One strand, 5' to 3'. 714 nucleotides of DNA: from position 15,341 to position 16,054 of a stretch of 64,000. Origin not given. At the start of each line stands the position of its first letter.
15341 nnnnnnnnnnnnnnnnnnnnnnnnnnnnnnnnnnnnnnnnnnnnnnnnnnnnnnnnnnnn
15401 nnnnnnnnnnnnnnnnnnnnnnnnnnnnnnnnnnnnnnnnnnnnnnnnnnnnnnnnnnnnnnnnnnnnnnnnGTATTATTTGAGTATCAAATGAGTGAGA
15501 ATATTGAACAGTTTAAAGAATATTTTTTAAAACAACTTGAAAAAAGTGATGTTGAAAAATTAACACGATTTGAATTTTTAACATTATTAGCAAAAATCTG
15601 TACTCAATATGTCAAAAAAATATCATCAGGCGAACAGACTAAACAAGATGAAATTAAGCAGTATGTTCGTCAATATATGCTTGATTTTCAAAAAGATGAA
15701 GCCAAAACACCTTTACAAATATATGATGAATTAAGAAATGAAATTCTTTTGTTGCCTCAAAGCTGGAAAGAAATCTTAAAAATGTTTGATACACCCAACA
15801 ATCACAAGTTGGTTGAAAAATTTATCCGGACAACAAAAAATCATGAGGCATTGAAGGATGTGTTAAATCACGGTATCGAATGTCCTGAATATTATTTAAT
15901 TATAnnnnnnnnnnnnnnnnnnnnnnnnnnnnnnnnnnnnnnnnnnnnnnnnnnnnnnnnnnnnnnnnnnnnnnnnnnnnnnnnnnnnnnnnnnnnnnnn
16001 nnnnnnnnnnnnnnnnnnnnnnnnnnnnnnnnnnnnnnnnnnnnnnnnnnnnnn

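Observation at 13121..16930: Effector-like operon: strong consensus promoter, membrane protein, and two tandem ankyrin paralogs with near-identical 3' ends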

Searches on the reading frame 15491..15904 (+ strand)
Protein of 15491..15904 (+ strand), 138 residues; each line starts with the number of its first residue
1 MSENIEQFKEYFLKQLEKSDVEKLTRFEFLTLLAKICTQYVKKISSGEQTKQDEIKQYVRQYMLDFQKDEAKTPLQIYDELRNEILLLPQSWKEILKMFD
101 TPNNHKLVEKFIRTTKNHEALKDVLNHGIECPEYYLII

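Call 34: find_homologous_proteins(query=A4, max_evalue=0.01)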
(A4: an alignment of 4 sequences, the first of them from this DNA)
Query A4 (4 sequences) (138 aa, profile of the alignment): 3 proteins with E <= 0.01 among 2086 candidates.
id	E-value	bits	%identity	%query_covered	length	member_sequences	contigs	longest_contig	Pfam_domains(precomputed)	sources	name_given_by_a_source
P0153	1.0e-91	324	39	82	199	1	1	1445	-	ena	-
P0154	1.4e-42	164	93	69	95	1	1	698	-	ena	-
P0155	1.6e-22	99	67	24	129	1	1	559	-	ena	-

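Call 84: search_solved_structures(query=A4, max_evalue=1)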
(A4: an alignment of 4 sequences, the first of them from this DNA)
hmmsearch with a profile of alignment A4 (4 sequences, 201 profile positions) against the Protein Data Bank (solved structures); distinct sequences matched with E-value up to 1: 1.
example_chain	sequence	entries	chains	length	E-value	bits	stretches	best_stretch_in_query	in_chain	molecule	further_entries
3dtq_A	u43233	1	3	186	0.27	14.5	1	67-176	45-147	Neutrophil gelatinase-associated lipocalin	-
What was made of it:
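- Closest known: Expanded ankyrin-repeat gene families of host-associated bacteria. Different: The N-terminal helical module and the tail are orphan (calls 34, 84).
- Tried and rejected: Only fragments of the same genes were found (call 34), and no PDB relative (call 84).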
